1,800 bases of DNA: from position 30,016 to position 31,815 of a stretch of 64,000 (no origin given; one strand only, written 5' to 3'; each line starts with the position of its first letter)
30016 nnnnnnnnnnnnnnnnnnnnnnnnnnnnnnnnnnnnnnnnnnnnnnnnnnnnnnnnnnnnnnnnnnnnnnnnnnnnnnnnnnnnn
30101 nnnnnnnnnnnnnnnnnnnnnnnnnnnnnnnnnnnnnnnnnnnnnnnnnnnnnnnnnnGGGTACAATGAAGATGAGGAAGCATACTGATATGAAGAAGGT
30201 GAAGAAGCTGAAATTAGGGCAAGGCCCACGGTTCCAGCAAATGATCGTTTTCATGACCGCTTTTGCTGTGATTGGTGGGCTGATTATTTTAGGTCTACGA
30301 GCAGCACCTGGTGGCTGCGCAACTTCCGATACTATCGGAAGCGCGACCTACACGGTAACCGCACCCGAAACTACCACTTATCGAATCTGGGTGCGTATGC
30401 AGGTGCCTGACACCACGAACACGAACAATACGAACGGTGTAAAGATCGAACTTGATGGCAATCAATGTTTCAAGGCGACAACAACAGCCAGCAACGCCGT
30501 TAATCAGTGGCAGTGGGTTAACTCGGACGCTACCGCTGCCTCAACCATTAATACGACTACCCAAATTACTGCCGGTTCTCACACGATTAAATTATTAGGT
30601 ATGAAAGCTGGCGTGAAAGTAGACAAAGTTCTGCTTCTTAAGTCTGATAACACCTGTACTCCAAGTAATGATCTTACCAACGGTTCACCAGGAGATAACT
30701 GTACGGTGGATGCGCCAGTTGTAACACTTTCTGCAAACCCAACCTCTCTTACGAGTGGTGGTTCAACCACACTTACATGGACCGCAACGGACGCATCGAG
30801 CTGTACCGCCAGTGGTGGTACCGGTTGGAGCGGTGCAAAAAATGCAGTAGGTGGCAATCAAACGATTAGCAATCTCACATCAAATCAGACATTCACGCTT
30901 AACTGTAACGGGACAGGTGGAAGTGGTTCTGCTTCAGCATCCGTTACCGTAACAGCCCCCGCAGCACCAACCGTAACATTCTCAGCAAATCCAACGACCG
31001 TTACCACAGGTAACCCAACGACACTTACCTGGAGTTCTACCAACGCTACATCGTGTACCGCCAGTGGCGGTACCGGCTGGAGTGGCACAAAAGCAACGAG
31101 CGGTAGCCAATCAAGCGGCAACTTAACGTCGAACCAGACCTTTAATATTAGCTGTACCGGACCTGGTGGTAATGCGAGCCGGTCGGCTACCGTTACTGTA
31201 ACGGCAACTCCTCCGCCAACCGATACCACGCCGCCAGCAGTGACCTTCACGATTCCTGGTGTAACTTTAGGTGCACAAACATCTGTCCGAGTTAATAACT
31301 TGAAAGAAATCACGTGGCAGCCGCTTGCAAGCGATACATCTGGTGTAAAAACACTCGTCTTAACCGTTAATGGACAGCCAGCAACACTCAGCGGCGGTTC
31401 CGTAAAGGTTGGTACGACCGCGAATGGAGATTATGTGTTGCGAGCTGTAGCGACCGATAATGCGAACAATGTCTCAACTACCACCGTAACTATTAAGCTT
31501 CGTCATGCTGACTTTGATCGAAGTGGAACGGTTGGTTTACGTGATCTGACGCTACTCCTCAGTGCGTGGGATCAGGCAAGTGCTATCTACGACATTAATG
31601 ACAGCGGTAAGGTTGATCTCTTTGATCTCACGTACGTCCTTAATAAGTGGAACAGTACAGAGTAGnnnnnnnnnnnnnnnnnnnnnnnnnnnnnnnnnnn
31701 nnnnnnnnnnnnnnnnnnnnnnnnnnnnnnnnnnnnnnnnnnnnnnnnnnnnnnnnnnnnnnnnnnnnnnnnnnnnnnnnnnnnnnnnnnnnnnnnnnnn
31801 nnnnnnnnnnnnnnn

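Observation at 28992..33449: Cohesin-like scaffold + dockerin-bearing multidomain protein + GH-A glycoside hydrolase in one operon: a minimal cellulosome-like surface module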

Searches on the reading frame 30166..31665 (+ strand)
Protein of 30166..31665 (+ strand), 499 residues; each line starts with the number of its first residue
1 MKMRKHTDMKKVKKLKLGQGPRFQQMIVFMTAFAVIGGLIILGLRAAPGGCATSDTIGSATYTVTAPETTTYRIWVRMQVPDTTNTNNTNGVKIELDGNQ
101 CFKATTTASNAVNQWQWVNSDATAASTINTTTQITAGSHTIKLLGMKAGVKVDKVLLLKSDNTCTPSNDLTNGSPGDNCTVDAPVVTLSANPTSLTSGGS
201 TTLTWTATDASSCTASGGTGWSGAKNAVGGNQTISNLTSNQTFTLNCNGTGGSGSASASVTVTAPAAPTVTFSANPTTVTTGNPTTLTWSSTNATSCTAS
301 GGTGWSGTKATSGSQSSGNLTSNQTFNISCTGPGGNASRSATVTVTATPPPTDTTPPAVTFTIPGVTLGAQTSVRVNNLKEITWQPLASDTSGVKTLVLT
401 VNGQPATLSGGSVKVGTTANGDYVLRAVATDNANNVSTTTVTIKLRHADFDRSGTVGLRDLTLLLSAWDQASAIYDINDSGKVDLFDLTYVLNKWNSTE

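Call 3: search_protein_families(library=pfam, proteins=[window:30166-31665:+], max_evalue=1)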
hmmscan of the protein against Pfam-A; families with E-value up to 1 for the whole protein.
window:30166-31665:+ (499 aa): 6 families
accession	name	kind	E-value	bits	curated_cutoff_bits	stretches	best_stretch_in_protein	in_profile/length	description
PF17829.7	GH115_C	-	1.5e-08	35.1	24.1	1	59-157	57-158/172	Glycosyl hydrolase family 115 C-terminal domain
PF00404.24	Dockerin_1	-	0.021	15.4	22.9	0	475-496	2-23/57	Dockerin type I domain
PF19407.5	DUF5979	-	0.029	15.4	25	1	308-407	4-96/104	Domain of unknown function (DUF5979)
PF13405.12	EF-hand_6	-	0.037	14.2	25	0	473-494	7-28/30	EF-hand domain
PF00036.39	EF-hand_1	-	0.042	13.8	25.4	0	469-493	3-27/29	EF hand domain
PF02494.22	HYR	-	0.055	14.2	21.7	1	352-444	1-80/81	HYR domain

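Call 4: search_protein_families(library=ncbifam, proteins=[window:30166-31665:+], max_evalue=1)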
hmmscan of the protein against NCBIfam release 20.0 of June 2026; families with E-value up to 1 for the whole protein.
window:30166-31665:+ (499 aa): 3 families
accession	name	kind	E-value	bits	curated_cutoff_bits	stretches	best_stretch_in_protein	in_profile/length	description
NF047446.1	barrel_OmpL47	domain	4e-06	27.2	40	1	390-442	14-65/68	OmpL47-type beta-barrel domain-containing protein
NF047441.1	Lepto_OmpL47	equivalog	0.043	13.4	250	1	342-442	135-226/336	multi-beta-barrel domain surface protein OmpL47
NF041540.1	dockerin_GC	domain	0.075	13.4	29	1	449-497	4-65/67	GC-type dockerin domain-anchored protein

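Call 6: search_solved_structures(query=window:30166-31665:+, max_evalue=10, show_alignments=3)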
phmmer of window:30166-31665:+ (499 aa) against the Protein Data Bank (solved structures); distinct sequences matched with E-value up to 10: 5.
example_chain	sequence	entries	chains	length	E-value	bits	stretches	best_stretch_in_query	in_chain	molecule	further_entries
2b59_B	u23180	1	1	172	0.11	14.6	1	400-494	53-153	Cellulosomal scaffolding protein A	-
9ncf_S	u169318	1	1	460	0.22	13.5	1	181-361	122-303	Immunoglobulin-like domain protein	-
3kcp_A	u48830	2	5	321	0.43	12.6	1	400-494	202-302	Cellulosomal-scaffolding protein A | Cellulosome anchoring protein cohesin region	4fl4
4nwo_A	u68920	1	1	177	1.6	10.7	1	343-410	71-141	Molybdenum cofactor biosynthesis protein MogA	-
8cuv_A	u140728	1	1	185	2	10.3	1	344-410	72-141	F4132-1 chain A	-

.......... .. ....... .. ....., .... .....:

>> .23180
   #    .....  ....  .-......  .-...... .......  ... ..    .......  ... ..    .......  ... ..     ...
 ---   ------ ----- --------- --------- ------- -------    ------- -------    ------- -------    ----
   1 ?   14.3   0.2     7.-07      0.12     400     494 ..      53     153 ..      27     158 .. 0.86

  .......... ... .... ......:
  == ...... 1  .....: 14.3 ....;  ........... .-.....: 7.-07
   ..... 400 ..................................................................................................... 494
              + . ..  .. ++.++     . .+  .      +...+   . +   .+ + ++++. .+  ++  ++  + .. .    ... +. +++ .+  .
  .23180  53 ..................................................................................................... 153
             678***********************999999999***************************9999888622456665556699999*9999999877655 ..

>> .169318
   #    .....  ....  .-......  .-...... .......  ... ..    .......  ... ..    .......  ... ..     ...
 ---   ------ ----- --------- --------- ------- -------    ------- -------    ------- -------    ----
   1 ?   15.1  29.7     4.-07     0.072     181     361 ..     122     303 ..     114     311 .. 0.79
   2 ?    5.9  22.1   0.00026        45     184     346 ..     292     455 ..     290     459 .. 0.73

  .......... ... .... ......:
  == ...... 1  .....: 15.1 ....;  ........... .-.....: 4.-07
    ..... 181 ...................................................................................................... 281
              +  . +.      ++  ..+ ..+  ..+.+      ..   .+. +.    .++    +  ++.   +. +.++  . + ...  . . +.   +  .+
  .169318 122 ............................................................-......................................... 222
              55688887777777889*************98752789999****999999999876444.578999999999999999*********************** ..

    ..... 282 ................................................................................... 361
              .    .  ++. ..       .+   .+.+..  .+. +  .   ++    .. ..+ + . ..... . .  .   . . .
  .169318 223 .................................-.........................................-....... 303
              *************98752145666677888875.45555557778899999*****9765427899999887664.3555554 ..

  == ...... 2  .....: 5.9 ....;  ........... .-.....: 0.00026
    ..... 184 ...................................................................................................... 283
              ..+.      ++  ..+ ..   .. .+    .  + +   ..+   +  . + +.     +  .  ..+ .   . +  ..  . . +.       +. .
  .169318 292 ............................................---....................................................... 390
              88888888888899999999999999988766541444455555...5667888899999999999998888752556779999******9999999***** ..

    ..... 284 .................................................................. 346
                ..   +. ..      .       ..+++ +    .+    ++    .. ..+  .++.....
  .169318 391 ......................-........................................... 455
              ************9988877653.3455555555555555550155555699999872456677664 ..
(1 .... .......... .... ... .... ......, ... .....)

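Call 10: find_homologous_proteins(query=window:30166-31662:+)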
Query window:30166-31662:+ (499 aa): 2397 proteins with E <= 0.001 among 8000 candidates; the best 120 are listed.
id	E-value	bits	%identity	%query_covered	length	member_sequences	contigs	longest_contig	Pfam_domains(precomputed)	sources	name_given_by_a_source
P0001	0.0e+0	1043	100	98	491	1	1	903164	PF17829.8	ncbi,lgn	-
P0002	2.8e-189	648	64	98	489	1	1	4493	-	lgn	-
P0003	1.4e-188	646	62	98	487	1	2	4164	PF17829.8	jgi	jgi:hypothetical protein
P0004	3.8e-181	621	61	98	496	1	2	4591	-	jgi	jgi:hypothetical protein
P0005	1.5e-178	613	60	98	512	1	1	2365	-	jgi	jgi:hypothetical protein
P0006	7.2e-175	600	51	34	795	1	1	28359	PF14054.12,PF19407.6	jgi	-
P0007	2.1e-174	599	62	98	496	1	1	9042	-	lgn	-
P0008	2.6e-174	599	59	100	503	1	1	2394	-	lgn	-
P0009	3.6e-174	598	60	98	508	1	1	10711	-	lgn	-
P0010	5.5e-174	597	60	99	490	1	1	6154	-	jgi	jgi:hypothetical protein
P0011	4.8e-171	588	60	98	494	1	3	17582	PF17829.8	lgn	-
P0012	1.6e-168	579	49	37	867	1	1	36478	-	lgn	-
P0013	9.1e-167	574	59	98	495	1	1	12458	-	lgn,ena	-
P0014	1.8e-163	563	58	100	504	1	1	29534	-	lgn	-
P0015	3.0e-163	562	58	94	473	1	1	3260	-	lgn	-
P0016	5.9e-163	561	57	99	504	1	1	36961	-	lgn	-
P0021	4.4e-153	529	57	94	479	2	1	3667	PF00404.25,PF17829.8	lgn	-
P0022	2.1e-149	516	55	95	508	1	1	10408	PF00404.25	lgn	-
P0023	2.7e-149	516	54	98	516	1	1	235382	-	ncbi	-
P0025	7.2e-147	508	51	99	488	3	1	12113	-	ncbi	-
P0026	2.1e-145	503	50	100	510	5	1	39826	-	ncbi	-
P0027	2.6e-145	503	51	99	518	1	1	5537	PF00404.25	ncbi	-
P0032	1.7e-139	484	54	98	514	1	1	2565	PF00404.25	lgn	-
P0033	2.0e-138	480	48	98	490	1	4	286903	PF17829.8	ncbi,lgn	-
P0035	1.1e-137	478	50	100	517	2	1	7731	PF00404.25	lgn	-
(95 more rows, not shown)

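Call 12: find_encoding_contigs(protein=P0023, flank=6000, max_places=2)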
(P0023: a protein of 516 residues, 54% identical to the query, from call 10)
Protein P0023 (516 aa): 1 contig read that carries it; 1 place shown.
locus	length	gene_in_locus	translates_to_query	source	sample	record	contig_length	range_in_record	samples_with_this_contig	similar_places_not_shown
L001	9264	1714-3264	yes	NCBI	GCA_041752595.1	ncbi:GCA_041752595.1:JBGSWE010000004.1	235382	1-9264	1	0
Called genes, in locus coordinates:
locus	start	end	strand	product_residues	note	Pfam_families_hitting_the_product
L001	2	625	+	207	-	?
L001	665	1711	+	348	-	-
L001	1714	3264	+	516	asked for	-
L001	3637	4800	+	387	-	-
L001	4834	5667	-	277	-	PF17827:PrmC_N, PF00891:Methyltransf_2 (weak), PF05175:MTS, PF06325:PrmA (weak), PF13847:Methyltransf_31, PF08241:Methyltransf_11 (faint), PF13649:Methyltransf_25 (weak)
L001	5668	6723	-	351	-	PF03462:PCRF, PF00472:RF-1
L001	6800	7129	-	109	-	PF01197:Ribosomal_L31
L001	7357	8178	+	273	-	PF00318:Ribosomal_S2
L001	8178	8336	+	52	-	-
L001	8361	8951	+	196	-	PF00889:EF_TS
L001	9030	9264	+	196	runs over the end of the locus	PF13328:HD_4, PF01966:HD (weak)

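Call 13: find_encoding_contigs(protein=P0033, flank=6000, max_places=2)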
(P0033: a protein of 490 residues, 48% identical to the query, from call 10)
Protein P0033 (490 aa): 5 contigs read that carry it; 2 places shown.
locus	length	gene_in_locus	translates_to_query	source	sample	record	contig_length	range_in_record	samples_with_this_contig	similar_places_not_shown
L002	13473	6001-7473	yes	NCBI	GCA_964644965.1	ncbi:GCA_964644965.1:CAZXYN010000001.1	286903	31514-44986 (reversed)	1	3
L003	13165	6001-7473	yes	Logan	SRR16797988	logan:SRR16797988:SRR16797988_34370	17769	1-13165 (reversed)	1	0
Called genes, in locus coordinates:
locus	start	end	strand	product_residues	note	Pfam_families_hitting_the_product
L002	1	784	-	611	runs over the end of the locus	PF00009:GTP_EFTU, PF01926:MMR_HSR1 (faint), PF03144:GTP_EFTU_D2, PF22042:EF-G_D2 (weak), PF00679:EFG_C, PF21018:BipA_C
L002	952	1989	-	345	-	PF00438:S-AdoMet_synt_N, PF02772:S-AdoMet_synt_M, PF02773:S-AdoMet_synt_C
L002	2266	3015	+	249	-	-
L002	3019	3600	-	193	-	PF25323:6TM_PilS (faint)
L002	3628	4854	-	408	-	PF00768:Peptidase_S11, PF13354:Beta-lactamase2 (faint)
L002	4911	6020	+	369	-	-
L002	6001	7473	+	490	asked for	PF17829:GH115_C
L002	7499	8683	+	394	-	PF09362:DUF1996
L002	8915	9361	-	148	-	-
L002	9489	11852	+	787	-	PF00069:Pkinase, PF01163:RIO1 (weak), PF03706:LPG_synthase_TM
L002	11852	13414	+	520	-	PF14378:PAP2_3, PF01569:PAP2, PF03706:LPG_synthase_TM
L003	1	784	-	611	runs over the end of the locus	PF00009:GTP_EFTU, PF01926:MMR_HSR1 (faint), PF03144:GTP_EFTU_D2, PF22042:EF-G_D2 (weak), PF00679:EFG_C, PF21018:BipA_C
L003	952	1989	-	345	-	PF00438:S-AdoMet_synt_N, PF02772:S-AdoMet_synt_M, PF02773:S-AdoMet_synt_C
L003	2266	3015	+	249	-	-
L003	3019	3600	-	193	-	PF25323:6TM_PilS (faint)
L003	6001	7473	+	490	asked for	PF17829:GH115_C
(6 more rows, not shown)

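Call 18: find_encoding_contigs(protein=P0016, flank=6000, max_places=1)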
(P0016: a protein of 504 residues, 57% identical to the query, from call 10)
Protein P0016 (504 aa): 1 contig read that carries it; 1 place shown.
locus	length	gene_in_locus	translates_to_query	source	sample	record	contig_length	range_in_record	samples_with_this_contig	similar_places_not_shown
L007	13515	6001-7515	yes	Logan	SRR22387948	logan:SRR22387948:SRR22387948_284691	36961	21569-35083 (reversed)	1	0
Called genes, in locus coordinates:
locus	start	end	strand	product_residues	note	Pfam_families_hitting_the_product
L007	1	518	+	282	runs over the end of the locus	PF02195:ParB_N, PF17762:HTH_ParB, PF23552:ParB_C (faint)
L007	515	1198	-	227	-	PF10502:Peptidase_S26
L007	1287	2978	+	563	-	PF03816:LytR_cpsA_psr, PF13399:LytR_C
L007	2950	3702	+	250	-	-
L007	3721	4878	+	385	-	PF00089:Trypsin, PF00595:PDZ (faint), PF10459:Peptidase_S46 (faint), PF13365:Trypsin_2, PF13180:PDZ_2, PF17820:PDZ_6 (weak)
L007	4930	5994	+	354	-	-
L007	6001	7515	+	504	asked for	-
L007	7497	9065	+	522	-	-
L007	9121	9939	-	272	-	PF17827:PrmC_N, PF06325:PrmA, PF05175:MTS, PF13847:Methyltransf_31 (weak), PF13649:Methyltransf_25 (weak)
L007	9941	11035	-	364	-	PF03462:PCRF, PF00472:RF-1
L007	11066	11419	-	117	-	PF01197:Ribosomal_L31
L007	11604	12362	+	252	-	PF00318:Ribosomal_S2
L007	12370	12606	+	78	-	-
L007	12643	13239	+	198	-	PF00889:EF_TS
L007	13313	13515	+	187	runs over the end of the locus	PF01765:RRF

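Call 19: find_encoding_contigs(protein=P0014, flank=6000, max_places=1)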
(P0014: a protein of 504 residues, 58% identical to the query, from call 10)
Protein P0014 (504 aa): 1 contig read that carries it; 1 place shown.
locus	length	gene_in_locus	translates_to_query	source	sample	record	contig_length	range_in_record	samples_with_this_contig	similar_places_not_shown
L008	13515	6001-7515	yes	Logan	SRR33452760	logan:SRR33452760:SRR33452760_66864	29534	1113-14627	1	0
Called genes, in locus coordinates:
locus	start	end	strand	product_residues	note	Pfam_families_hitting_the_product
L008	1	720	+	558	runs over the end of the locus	-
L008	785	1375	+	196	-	PF04203:Sortase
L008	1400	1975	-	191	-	PF01725:Ham1p_like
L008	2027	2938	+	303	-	PF01171:ATP_bind_3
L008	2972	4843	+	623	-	PF13191:AAA_16 (faint), PF00004:AAA, PF07728:AAA_5 (weak), PF17862:AAA_lid_3, PF01434:Peptidase_M41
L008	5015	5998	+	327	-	-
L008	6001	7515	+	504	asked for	-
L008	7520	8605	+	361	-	-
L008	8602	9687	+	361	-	-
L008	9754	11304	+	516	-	-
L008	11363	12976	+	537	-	PF03023:MurJ, PF13440:Polysacc_synt_3, PF01554:MatE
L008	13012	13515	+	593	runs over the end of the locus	PF00009:GTP_EFTU, PF01926:MMR_HSR1 (weak), PF03144:GTP_EFTU_D2, PF00679:EFG_C, PF06421:LepA_C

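Call 20: find_encoding_contigs(protein=P0026, flank=6000, max_places=1)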
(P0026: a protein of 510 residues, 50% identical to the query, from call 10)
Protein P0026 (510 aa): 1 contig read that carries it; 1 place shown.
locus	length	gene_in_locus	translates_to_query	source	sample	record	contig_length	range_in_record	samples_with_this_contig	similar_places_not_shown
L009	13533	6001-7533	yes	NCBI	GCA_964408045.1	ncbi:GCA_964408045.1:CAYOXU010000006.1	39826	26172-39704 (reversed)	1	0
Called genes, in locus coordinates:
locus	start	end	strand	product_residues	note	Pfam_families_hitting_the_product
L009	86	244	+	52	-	-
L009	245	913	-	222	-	PF10502:Peptidase_S26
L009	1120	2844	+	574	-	PF03816:LytR_cpsA_psr, PF13399:LytR_C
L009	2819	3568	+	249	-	-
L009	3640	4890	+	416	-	PF00089:Trypsin, PF10459:Peptidase_S46 (faint), PF13365:Trypsin_2, PF13180:PDZ_2, PF17820:PDZ_6 (weak)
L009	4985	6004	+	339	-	-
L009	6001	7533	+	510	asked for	-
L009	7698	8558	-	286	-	PF17827:PrmC_N, PF05175:MTS, PF13847:Methyltransf_31, PF13649:Methyltransf_25 (weak)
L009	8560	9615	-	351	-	PF03462:PCRF, PF00472:RF-1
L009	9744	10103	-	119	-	PF01197:Ribosomal_L31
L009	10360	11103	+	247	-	PF00318:Ribosomal_S2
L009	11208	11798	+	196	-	PF00889:EF_TS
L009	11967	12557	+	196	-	PF13328:HD_4, PF01966:HD (weak)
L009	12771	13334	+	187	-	PF01765:RRF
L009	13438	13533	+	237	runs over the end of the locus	PF01255:Prenyltransf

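Call 40: find_related_loci(query=A4, collection=metagenome_contigs, flank=4500)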
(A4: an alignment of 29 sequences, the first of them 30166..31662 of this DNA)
Query A4 (499 aa) in metagenome_contigs; peptide patterns used: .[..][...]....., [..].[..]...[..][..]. (x = any residue, [..] = any of these).
169 stretches matched a pattern; 6 encode a relative of the query (tblastn E <= 1e-3); 6 distinct loci.
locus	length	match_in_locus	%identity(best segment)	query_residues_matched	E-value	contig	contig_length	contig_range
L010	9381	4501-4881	40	67-209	3e-13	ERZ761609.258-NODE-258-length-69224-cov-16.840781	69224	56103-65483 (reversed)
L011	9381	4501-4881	40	67-209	3e-13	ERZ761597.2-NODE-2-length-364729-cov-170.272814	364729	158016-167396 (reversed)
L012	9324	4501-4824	35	62-167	1e-8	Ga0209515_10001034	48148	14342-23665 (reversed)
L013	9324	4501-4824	35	62-167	1e-8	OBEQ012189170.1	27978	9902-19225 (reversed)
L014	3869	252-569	32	60-166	6e-6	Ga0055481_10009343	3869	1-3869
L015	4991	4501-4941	29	72-218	1e-5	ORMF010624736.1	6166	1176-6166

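Call 41: find_encoding_contigs(protein=P0009, flank=4500, max_places=1)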
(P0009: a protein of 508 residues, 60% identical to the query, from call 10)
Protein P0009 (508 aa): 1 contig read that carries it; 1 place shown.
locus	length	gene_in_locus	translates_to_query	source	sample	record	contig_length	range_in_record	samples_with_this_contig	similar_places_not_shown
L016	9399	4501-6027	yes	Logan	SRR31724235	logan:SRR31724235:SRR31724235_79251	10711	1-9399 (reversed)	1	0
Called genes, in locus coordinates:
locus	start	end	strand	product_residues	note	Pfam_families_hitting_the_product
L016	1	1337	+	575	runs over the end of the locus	PF03816:LytR_cpsA_psr, PF13399:LytR_C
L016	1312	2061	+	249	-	-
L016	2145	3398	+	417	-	PF00089:Trypsin, PF13365:Trypsin_2, PF00595:PDZ (weak), PF13180:PDZ_2, PF17820:PDZ_6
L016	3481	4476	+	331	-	-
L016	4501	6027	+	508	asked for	-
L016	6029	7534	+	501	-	-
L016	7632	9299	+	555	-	-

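Call 42: find_encoding_contigs(protein=P0011, flank=4500, max_places=1)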
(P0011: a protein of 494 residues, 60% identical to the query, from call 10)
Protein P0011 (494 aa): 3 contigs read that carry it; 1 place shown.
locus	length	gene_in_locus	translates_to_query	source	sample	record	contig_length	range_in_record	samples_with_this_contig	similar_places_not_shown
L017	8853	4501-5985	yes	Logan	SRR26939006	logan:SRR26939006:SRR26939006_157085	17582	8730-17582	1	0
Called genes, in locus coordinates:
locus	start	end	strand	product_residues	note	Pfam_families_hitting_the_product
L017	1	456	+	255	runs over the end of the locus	PF00398:RrnaAD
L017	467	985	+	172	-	PF07291:MauE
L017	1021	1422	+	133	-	-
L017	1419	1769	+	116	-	-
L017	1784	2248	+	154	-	PF12802:MarR_2, PF01047:MarR, PF09339:HTH_IclR (faint), PF13412:HTH_24 (weak), PF13601:HTH_34 (weak)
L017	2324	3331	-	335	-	PF02492:cobW, PF07683:CobW_C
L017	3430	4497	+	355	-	-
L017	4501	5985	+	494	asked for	PF17829:GH115_C (weak)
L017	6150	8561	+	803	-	PF00089:Trypsin (faint), PF13365:Trypsin_2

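Call 43: find_encoding_contigs(protein=P0013, flank=4500, max_places=1)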
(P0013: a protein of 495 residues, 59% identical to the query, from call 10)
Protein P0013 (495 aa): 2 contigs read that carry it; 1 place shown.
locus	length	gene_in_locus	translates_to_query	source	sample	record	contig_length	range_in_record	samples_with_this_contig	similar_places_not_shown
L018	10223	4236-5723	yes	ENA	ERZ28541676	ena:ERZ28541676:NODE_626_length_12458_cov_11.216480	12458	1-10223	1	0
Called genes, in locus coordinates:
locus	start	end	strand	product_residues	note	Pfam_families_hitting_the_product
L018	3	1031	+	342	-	?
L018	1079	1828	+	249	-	-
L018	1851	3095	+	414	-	PF00089:Trypsin, PF10459:Peptidase_S46 (faint), PF13365:Trypsin_2, PF13180:PDZ_2, PF17820:PDZ_6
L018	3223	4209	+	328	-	-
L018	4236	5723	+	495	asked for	-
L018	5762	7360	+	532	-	PF00127:Copper-bind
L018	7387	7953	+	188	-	PF00127:Copper-bind (weak)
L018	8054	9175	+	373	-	-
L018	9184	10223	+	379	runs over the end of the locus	-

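Call 44: find_encoding_contigs(protein=P0022, flank=4500, max_places=1)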
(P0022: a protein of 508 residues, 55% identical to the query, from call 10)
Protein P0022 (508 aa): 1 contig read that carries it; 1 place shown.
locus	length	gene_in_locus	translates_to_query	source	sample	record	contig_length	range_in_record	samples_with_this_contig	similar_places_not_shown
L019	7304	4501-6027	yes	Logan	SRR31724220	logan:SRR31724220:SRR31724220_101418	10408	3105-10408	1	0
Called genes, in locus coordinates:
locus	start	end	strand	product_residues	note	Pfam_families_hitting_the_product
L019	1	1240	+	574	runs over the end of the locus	PF03816:LytR_cpsA_psr, PF13399:LytR_C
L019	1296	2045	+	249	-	-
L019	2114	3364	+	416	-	PF00089:Trypsin, PF13365:Trypsin_2, PF13180:PDZ_2, PF17820:PDZ_6 (weak)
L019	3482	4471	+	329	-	-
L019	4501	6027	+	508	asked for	PF00404:Dockerin_1 (weak)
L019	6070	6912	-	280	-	PF17827:PrmC_N, PF06325:PrmA (weak), PF05175:MTS, PF13649:Methyltransf_25 (weak), PF13847:Methyltransf_31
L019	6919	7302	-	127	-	?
